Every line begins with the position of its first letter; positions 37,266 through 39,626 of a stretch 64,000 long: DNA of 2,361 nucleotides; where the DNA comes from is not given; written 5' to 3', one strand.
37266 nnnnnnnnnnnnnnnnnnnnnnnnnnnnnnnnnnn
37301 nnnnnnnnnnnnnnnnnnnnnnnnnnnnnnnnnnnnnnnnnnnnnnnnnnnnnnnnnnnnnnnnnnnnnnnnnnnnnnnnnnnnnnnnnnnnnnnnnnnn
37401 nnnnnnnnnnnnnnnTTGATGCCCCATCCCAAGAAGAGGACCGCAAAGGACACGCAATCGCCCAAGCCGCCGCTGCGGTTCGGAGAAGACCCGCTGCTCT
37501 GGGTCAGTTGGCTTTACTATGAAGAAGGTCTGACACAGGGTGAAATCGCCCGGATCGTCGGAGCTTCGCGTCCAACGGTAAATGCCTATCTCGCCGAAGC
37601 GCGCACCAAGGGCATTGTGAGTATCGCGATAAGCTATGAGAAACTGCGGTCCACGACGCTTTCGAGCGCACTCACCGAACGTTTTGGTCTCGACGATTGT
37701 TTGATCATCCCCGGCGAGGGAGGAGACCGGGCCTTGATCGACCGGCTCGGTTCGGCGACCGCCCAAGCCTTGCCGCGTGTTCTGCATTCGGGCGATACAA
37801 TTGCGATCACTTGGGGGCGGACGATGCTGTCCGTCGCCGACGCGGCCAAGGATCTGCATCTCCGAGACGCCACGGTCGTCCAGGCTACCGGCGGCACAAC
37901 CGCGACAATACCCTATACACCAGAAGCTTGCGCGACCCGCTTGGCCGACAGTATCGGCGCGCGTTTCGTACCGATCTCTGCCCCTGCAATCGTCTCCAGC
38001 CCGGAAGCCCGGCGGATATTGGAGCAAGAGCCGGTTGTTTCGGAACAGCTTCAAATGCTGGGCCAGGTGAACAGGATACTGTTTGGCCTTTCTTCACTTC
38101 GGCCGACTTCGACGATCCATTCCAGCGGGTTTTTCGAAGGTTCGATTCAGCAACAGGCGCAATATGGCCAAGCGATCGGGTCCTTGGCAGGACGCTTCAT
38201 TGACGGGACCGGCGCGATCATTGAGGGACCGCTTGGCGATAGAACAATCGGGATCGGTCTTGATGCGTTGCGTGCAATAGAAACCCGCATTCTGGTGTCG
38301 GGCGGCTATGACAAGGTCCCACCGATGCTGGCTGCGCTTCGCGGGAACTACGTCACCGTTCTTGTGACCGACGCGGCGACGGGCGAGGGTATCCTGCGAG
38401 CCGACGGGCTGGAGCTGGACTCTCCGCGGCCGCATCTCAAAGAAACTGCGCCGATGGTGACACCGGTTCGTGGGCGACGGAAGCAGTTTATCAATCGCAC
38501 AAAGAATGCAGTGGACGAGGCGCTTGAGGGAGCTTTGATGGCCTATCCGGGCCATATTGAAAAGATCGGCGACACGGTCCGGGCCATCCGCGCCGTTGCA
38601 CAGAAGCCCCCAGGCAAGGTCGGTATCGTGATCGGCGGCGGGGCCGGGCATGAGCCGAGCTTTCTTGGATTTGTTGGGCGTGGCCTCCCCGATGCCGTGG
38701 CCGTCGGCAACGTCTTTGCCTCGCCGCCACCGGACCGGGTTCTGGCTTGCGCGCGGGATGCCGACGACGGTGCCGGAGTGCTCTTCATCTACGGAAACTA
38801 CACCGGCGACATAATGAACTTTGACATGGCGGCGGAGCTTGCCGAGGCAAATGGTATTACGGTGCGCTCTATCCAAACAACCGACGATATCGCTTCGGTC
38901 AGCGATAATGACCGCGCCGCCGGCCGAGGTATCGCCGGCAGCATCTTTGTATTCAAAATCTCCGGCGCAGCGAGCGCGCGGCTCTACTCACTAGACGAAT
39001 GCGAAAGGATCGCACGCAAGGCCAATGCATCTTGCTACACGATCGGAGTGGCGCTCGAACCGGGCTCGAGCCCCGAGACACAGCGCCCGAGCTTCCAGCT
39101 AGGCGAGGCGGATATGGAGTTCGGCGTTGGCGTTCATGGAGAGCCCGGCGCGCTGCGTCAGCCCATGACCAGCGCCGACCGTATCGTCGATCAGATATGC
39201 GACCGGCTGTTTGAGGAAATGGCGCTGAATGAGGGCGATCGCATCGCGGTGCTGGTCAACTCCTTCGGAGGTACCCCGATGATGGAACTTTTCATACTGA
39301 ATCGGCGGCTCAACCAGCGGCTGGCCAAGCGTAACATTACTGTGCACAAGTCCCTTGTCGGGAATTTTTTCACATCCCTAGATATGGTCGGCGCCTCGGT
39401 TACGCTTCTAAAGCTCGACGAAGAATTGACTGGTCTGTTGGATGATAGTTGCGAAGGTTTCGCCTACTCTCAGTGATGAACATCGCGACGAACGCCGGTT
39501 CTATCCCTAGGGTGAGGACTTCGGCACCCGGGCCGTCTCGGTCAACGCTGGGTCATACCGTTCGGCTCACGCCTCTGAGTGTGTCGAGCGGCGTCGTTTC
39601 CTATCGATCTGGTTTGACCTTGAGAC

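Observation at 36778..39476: SorC regulator covalently fused to a complete DhaK domain, translationally coupled to a spare DhaL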

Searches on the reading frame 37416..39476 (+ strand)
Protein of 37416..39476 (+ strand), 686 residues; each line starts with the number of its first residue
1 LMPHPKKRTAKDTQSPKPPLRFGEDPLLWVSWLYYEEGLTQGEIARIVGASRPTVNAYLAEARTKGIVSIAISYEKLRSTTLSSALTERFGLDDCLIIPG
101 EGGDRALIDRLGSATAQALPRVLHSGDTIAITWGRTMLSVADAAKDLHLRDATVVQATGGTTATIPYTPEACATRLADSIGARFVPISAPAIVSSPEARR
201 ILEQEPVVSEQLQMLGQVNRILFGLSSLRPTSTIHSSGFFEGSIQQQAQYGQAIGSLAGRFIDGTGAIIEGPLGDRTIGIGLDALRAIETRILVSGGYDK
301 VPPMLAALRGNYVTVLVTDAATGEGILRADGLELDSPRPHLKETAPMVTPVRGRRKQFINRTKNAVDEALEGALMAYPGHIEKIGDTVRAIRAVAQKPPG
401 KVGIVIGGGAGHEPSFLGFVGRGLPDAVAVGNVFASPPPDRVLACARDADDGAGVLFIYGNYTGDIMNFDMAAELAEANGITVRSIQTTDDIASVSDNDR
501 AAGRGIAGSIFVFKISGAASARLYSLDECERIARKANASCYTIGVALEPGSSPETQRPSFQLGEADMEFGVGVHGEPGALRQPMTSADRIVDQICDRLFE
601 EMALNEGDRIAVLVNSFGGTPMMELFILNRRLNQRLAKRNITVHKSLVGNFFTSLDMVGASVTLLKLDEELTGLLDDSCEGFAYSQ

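Call 3: search_protein_families(library=pfam, proteins=[window:37416-39476:+])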
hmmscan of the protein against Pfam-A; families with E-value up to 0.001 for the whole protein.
window:37416-39476:+ (686 aa): 7 families
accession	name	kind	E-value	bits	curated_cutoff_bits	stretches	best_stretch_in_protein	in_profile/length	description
PF02733.22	Dak1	-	1.8e-109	365.9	31.4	1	372-680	2-310/313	Dak1 domain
PF04198.19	Sugar-bind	-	1.1e-54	185.8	27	1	78-327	5-256/257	Putative sugar-binding domain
PF08281.18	Sigma70_r4_2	-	3.4e-06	27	25.7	1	33-65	21-53/54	Sigma-70, region 4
PF13412.12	HTH_24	-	5e-05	23.2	21.9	1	36-68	15-47/48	Winged helix-turn-helix DNA-binding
PF13545.12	HTH_Crp_2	-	0.00035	20.9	27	1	39-69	23-53/70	Crp-like helix-turn-helix domain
PF13551.12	HTH_29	-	0.00057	20.4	28.1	0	35-70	9-44/64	Winged helix-turn helix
PF12802.13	MarR_2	-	0.00057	20.4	27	0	32-70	13-52/61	MarR family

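Call 4: search_protein_families(library=ncbifam, proteins=[window:37416-39476:+])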
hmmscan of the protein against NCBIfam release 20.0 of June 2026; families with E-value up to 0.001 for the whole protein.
window:37416-39476:+ (686 aa): 6 families
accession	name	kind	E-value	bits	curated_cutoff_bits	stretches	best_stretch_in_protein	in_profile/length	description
NF011049.0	PRK14479.1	subfamily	2e-117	393.1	492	1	356-685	2-328/568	dihydroxyacetone kinase family protein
TIGR02363.1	dhaK1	equivalog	1.3e-109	366.2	406.25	1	356-680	2-325/329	dihydroxyacetone kinase subunit DhaK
TIGR02361.1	dak_ATP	equivalog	9.7e-79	265.5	574.95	1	356-679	1-338/583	glycerone kinase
TIGR02362.1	dhaK1b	equivalog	3e-67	227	413.25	1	358-669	2-310/326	DhaKLM operon coactivator DhaQ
NF053881.1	TransRegDeoRBac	equivalog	4e-53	180.6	420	1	30-327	12-310/311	DNA-binding transcriptional repressor DeoR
NF011947.0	PRK15418.1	equivalog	1.4e-32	113.2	486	1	25-328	17-316/319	transcriptional regulator LsrR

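Call 6: find_homologous_proteins(query=window:37419-39473:+, max_evalue=1e-20)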
Query window:37419-39473:+ (685 aa): 567 proteins with E <= 1e-20 among 8000 candidates; the best 120 are listed.
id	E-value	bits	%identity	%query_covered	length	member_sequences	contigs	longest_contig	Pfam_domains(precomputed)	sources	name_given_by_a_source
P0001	0.0e+0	1521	100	100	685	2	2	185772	PF04198.20,PF02733.23,PF08281.19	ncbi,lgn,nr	ncbi:MAG: bifunctional sugar-binding transcriptional regulator/dihydroxyacetone kinase subunit DhaK 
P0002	0.0e+0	1061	70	100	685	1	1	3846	PF04198.20,PF13412.13,PF02733.23,PF08281.19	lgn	-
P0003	0.0e+0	1060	71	100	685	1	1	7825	PF04198.20,PF13412.13,PF02733.23,PF08281.19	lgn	-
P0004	0.0e+0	1051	68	100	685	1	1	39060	PF04198.20,PF13412.13,PF04545.23,PF12802.14,PF02733.23,PF08281.19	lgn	-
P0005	0.0e+0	1044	67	100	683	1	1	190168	PF04198.20,PF02733.23,PF08281.19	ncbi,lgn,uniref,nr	ncbi:bifunctional sugar-binding transcriptional regulator/dihydroxyacetone kinase subunit DhaK [Trop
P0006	0.0e+0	1041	69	100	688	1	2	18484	PF04198.20,PF12802.14,PF02733.23,PF08281.19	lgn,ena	-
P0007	0.0e+0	1028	68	100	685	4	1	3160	PF04198.20,PF02733.23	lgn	-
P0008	0.0e+0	1027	68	99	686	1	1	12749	PF04198.20,PF13412.13,PF02733.23,PF08281.19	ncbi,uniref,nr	ncbi:bifunctional sugar-binding transcriptional regulator/dihydroxyacetone kinase subunit DhaK [Trop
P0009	0.0e+0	1022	68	99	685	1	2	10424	PF04198.20,PF02733.23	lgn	-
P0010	0.0e+0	1018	67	100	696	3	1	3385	PF04198.20,PF02733.23,PF08281.19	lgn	-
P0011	0.0e+0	1016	68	100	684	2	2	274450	PF04198.20,PF13412.13,PF02733.23,PF08281.19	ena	-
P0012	3.2e-297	1006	67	99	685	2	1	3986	PF04198.20,PF13412.13,PF02733.23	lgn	-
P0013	5.2e-296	1002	66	100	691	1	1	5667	PF04198.20,PF13412.13,PF02733.23,PF08281.19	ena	-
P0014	6.2e-296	1002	66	100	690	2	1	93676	PF04198.20,PF13412.13,PF04545.23,PF12802.14,PF02733.23,PF08281.19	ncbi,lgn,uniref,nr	ncbi:bifunctional sugar-binding transcriptional regulator/dihydroxyacetone kinase subunit DhaK [Alii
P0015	8.4e-296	1001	66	100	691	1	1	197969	PF04198.20,PF13412.13,PF02733.23,PF08281.19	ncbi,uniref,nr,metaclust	ncbi:bifunctional sugar-binding transcriptional regulator/dihydroxyacetone kinase subunit DhaK [Rhod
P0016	6.9e-295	998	66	100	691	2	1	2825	PF04198.20,PF02733.23,PF08281.19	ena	-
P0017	2.9e-294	996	67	100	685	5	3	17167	PF04198.20,PF02733.23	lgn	-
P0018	2.3e-292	990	66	100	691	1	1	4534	PF04198.20,PF13412.13,PF02733.23,PF08281.19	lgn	-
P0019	1.6e-291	987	65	100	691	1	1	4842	PF04198.20,PF02733.23,PF08281.19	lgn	-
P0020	3.0e-291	986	66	98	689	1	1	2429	PF04198.20,PF02733.23,PF08281.19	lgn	-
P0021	1.1e-289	981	64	100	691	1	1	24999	PF04198.20,PF13412.13,PF02733.23,PF08281.19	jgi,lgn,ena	-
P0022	2.1e-288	977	65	98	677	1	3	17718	PF04198.20,PF13412.13,PF02733.23,PF08281.19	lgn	-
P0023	1.5e-287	974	66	97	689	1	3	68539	PF04198.20,PF02733.23,PF08281.19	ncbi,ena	-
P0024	6.0e-287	972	64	100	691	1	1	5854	PF04198.20,PF02733.23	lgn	-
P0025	2.9e-285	966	64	98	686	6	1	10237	PF04198.20,PF02733.23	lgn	-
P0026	1.5e-281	954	63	100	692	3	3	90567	PF04198.20,PF02733.23,PF08281.19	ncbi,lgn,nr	ncbi:MAG: bifunctional sugar-binding transcriptional regulator/dihydroxyacetone kinase subunit DhaK 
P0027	9.4e-281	951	63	99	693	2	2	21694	PF04198.20,PF12802.14,PF02733.23,PF08281.19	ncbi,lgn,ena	-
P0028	8.0e-280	948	65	97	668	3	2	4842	PF04198.20,PF13412.13,PF04545.23,PF02733.23,PF08281.19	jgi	jgi:dihydroxyacetone kinase-like protein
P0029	1.4e-279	948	64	99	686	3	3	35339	PF04198.20,PF04545.23,PF12802.14,PF02733.23,PF08281.19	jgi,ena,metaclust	metaclust:\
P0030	1.9e-279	947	63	99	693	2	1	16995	PF04198.20,PF02733.23,PF08281.19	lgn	-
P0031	7.7e-279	945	64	97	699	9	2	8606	PF04198.20,PF02733.23,PF08281.19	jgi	jgi:phosphoenolpyruvate---glycerone phosphotransferase subunit DhaK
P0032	1.0e-278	945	63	99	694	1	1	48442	PF04198.20,PF02733.23,PF08281.19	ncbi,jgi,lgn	-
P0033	1.5e-277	941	64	98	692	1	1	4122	PF04198.20,PF13412.13,PF12802.14,PF02733.23,PF08281.19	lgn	-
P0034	2.1e-277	940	63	98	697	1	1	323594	PF04198.20,PF13412.13,PF02733.23,PF08281.19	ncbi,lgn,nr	ncbi:winged helix-turn-helix transcriptional regulator [bacterium]|nr:winged helix-turn-helix transc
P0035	2.5e-277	940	62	99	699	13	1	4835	PF04198.20,PF02733.23,PF08281.19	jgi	-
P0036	5.1e-277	939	63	100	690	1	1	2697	PF04198.20,PF12802.14,PF02733.23,PF08281.19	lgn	-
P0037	5.6e-277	939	63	98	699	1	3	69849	PF04198.20,PF02733.23,PF08281.19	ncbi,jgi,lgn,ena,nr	ncbi:MAG: 3,4-dihydroxy-2-butanone kinase [Alphaproteobacteria bacterium HGW-Alphaproteobacteria-6]|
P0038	1.6e-276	937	64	97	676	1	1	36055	PF04198.20,PF02733.23,PF08281.19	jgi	jgi:dihydroxyacetone kinase-like protein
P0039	3.3e-276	936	64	98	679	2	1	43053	PF04198.20,PF12802.14,PF02733.23,PF08281.19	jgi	-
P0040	1.6e-274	931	62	98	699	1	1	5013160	PF04198.20,PF02733.23,PF08281.19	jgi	jgi:dihydroxyacetone kinase-like protein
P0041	3.3e-274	930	62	98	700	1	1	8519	PF04198.20,PF02733.23,PF08281.19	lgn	-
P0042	4.4e-274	929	63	100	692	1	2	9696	PF04198.20,PF02733.23,PF08281.19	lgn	-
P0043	6.8e-273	926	61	97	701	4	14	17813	PF04198.20,PF02733.23,PF08281.19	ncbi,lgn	-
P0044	1.8e-271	921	63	98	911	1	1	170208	PF04198.20,PF13412.13,PF12802.14,PF02733.23,PF02734.23,PF08281.19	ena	-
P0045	2.3e-271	920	62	99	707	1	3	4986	PF04198.20,PF02733.23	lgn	-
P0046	5.9e-270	916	62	97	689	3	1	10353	PF04198.20,PF02733.23,PF08281.19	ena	-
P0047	2.0e-269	914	62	98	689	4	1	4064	PF04198.20,PF02733.23,PF08281.19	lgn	-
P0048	8.2e-269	912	62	98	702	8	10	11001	PF04198.20,PF02733.23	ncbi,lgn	-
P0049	2.4e-268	910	63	98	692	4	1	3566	PF04198.20,PF12802.14,PF02733.23,PF08281.19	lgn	-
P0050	5.5e-268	909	61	99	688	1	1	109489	PF04198.20,PF02733.23,PF08281.19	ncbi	ncbi:MAG: bifunctional sugar-binding transcriptional regulator/dihydroxyacetone kinase subunit DhaK 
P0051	8.3e-268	909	61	100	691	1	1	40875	PF04198.20,PF02733.23,PF08281.19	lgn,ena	-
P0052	1.8e-267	908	61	100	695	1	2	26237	PF04198.20,PF02733.23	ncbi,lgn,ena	-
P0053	4.2e-267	906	62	98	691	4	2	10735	PF04198.20,PF12802.14,PF02733.23,PF08281.19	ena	-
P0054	9.3e-267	905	60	100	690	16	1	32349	PF04198.20,PF02733.23,PF08281.19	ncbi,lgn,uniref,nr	ncbi:bifunctional sugar-binding transcriptional regulator/dihydroxyacetone kinase subunit DhaK [Dong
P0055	3.3e-266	903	61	100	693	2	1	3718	PF04198.20,PF02733.23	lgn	-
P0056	1.4e-264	898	61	98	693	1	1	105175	PF04198.20,PF02733.23,PF08281.19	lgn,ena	-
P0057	2.2e-264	897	61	98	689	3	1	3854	PF04198.20,PF02733.23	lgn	-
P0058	3.9e-253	860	57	100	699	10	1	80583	PF04198.20,PF02733.23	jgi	jgi:phosphoenolpyruvate---glycerone phosphotransferase subunit DhaK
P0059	4.9e-253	860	59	100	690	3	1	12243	PF04198.20,PF13412.13,PF02733.23,PF08281.19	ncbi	ncbi:MAG: bifunctional sugar-binding transcriptional regulator/dihydroxyacetone kinase subunit DhaK 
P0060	7.6e-253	859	59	98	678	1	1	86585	PF04198.20,PF02733.23,PF08281.19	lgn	-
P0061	8.9e-252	856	58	98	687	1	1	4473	PF04198.20,PF12802.14,PF02733.23,PF08281.19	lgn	-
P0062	1.6e-251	855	60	97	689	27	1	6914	PF04198.20,PF12802.14,PF02733.23,PF08281.19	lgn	-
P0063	2.4e-251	854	59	98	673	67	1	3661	PF04198.20,PF12802.14,PF02733.23,PF08281.19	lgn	-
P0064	5.8e-251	853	58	98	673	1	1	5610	PF04198.20,PF12802.14,PF02733.23,PF08281.19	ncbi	-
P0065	3.0e-250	851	58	98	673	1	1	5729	PF04198.20,PF12802.14,PF02733.23,PF08281.19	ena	-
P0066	3.2e-250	851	58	98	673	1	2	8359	PF04198.20,PF12802.14,PF02733.23,PF08281.19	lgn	-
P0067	7.2e-250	849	57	98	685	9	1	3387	PF04198.20,PF12802.14,PF02733.23,PF08281.19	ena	-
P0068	8.3e-250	849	60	97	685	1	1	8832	PF04198.20,PF12802.14,PF02733.23,PF08281.19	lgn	-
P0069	9.4e-250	849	58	98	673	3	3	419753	PF04198.20,PF12802.14,PF02733.23,PF08281.19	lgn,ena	-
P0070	3.0e-249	847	60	99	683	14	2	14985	PF04198.20,PF02733.23,PF08281.19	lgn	-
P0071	4.3e-249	847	58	100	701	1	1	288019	PF04198.20,PF02733.23,PF08281.19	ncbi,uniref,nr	ncbi:bifunctional sugar-binding transcriptional regulator/dihydroxyacetone kinase subunit DhaK [Trop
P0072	6.4e-249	846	60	97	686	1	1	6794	PF04198.20,PF12802.14,PF02733.23,PF08281.19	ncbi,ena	-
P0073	6.6e-249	846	59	100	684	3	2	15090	PF04198.20,PF12802.14,PF02733.23,PF08281.19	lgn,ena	-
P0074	8.9e-249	846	59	100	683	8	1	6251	PF04198.20,PF12802.14,PF02733.23,PF08281.19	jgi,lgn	jgi:dihydroxyacetone kinase-like protein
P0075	2.6e-248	844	59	100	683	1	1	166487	PF04198.20,PF12802.14,PF02733.23,PF08281.19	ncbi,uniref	ncbi:MAG: bifunctional sugar-binding transcriptional regulator/dihydroxyacetone kinase subunit DhaK 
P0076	2.9e-248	844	59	98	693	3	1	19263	PF04198.20,PF13412.13,PF13551.13,PF12802.14,PF02733.23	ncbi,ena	-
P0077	4.3e-248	844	59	98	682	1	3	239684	PF04198.20,PF12802.14,PF02733.23,PF08281.19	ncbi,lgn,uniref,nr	ncbi:bifunctional sugar-binding transcriptional regulator/dihydroxyacetone kinase subunit DhaK [Para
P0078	8.2e-248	843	59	98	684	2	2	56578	PF04198.20,PF12802.14,PF02733.23,PF08281.19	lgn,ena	-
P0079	8.8e-248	843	57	100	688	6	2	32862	PF04198.20,PF04545.23,PF12802.14,PF02733.23,PF08281.19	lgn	-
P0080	1.0e-247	842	58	99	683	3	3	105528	PF04198.20,PF12802.14,PF02733.23,PF08281.19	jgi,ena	-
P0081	1.1e-247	842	58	99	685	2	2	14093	PF04198.20,PF13412.13,PF12802.14,PF02733.23,PF08281.19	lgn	-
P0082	2.1e-247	841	57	100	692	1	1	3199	PF04198.20,PF02733.23,PF08281.19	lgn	-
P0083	4.2e-247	840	58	99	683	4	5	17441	PF04198.20,PF12802.14,PF02733.23,PF08281.19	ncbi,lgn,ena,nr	ncbi:bifunctional sugar-binding transcriptional regulator/dihydroxyacetone kinase subunit DhaK [bact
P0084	4.4e-247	840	58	98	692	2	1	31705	PF04198.20,PF02733.23,PF08281.19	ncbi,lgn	-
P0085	5.5e-247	840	58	99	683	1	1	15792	PF04198.20,PF12802.14,PF02733.23,PF08281.19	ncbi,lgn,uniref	ncbi:bifunctional sugar-binding transcriptional regulator/dihydroxyacetone kinase subunit DhaK [Sali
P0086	5.7e-247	840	58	97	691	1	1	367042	PF04198.20,PF13412.13,PF02733.23,PF08281.19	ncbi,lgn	-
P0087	1.2e-246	839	58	99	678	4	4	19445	PF04198.20,PF02733.23,PF08281.19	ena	-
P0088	1.6e-246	838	59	98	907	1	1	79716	PF04198.20,PF02733.23,PF02734.23,PF08281.19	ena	-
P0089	2.1e-246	838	59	98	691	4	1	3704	PF04198.20,PF13412.13,PF02733.23,PF08281.19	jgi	jgi:dihydroxyacetone kinase-like protein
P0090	2.4e-246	838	57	98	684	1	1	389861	PF04198.20,PF12802.14,PF02733.23,PF08281.19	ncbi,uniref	ncbi:bifunctional sugar-binding transcriptional regulator/dihydroxyacetone kinase subunit DhaK [Thal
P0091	2.5e-246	838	58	99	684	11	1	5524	PF04198.20,PF02733.23,PF08281.19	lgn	-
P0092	2.6e-246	838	57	98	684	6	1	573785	PF04198.20,PF12802.14,PF02733.23,PF08281.19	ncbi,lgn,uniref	ncbi:bifunctional sugar-binding transcriptional regulator/dihydroxyacetone kinase subunit DhaK [Thal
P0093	4.6e-246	837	57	98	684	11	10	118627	PF04198.20,PF12802.14,PF02733.23,PF08281.19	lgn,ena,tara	tara:strand:+ start:13106 stop:15160 length:2055 start_codon:yes stop_codon:yes gene_type:complete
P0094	4.8e-246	837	58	99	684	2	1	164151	PF04198.20,PF02733.23,PF08281.19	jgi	jgi:dihydroxyacetone kinase-like protein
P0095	5.3e-246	837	58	98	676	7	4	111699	PF04198.20,PF12802.14,PF02733.23,PF08281.19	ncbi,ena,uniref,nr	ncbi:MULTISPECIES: bifunctional sugar-binding transcriptional regulator/dihydroxyacetone kinase subu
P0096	2.5e-245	834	58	100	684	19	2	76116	PF04198.20,PF12802.14,PF02733.23,PF08281.19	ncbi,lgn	-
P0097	6.7e-245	833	57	99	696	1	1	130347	PF04198.20,PF02733.23,PF08281.19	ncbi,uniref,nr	ncbi:dihydroxyacetone kinase [Salipiger pallidus]|uniref:Dihydroxyacetone kinase n=1 Tax=Salipiger p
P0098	1.3e-244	832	57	99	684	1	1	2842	PF04198.20,PF12802.14,PF02733.23,PF08281.19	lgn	-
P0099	2.4e-244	831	57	99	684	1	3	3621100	PF04198.20,PF12802.14,PF02733.23,PF08281.19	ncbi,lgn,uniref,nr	ncbi:bifunctional sugar-binding transcriptional regulator/dihydroxyacetone kinase subunit DhaK [Para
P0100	6.2e-244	830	58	97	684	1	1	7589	PF04198.20,PF12802.14,PF02733.23,PF08281.19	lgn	-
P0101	6.9e-244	830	58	98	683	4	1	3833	PF04198.20,PF02733.23,PF08281.19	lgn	-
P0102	7.5e-244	830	58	100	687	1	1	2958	PF04198.20,PF02733.23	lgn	-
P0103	7.5e-244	830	57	99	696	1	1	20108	PF04198.20,PF02733.23,PF08281.19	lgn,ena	-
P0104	1.2e-243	829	59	97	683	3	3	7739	PF04198.20,PF12802.14,PF02733.23,PF08281.19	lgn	-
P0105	1.5e-243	829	58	94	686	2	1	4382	PF04198.20,PF02733.23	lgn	-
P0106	1.7e-243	828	58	98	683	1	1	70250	PF04198.20,PF02733.23,PF08281.19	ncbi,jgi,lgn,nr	ncbi:MAG: bifunctional sugar-binding transcriptional regulator/dihydroxyacetone kinase subunit DhaK 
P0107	5.3e-243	827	55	99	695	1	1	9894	PF04198.20,PF13412.13,PF13730.13,PF13384.13,PF13551.13,PF04545.23,PF12802.14,PF02733.23,PF08281.19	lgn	-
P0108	5.5e-243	827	58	99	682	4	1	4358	PF04198.20,PF12802.14,PF02733.23,PF08281.19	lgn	-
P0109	8.9e-243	826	56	97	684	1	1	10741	PF04198.20,PF02733.23,PF08281.19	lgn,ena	-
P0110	1.1e-242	826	56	99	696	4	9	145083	PF04198.20,PF02733.23,PF08281.19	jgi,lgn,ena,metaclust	metaclust:\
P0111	1.1e-242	826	55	99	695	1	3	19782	PF04198.20,PF13412.13,PF13384.13,PF13551.13,PF04545.23,PF12802.14,PF02733.23,PF08281.19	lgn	-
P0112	1.1e-242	826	58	98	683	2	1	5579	PF04198.20,PF12802.14,PF02733.23,PF08281.19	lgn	-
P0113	1.2e-242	826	55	99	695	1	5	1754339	PF04198.20,PF13412.13,PF13730.13,PF13384.13,PF13551.13,PF04545.23,PF12802.14,PF02733.23,PF08281.19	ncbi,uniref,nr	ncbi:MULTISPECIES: bifunctional sugar-binding transcriptional regulator/dihydroxyacetone kinase subu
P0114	1.2e-242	826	55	99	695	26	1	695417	PF04198.20,PF13412.13,PF13730.13,PF13384.13,PF13551.13,PF04545.23,PF12802.14,PF02733.23,PF08281.19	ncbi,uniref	ncbi:bifunctional sugar-binding transcriptional regulator/dihydroxyacetone kinase subunit DhaK [Sino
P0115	1.3e-242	825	57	100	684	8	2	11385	PF04198.20,PF12802.14,PF02733.23,PF08281.19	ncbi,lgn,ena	-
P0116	1.6e-242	825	57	99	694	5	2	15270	PF04198.20,PF02733.23,PF08281.19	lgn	-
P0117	1.7e-242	825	58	100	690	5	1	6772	PF04198.20,PF12802.14,PF02733.23,PF08281.19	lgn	-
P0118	2.0e-242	825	55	99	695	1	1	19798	PF04198.20,PF13412.13,PF13384.13,PF13551.13,PF04545.23,PF12802.14,PF02733.23,PF08281.19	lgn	-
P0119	2.3e-242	825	55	99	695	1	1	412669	PF04198.20,PF13412.13,PF13730.13,PF13384.13,PF13551.13,PF04545.23,PF12802.14,PF02733.23,PF08281.19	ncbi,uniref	ncbi:bifunctional sugar-binding transcriptional regulator/dihydroxyacetone kinase subunit DhaK [Sino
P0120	2.4e-242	825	57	99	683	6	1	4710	PF04198.20,PF02733.23,PF08281.19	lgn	-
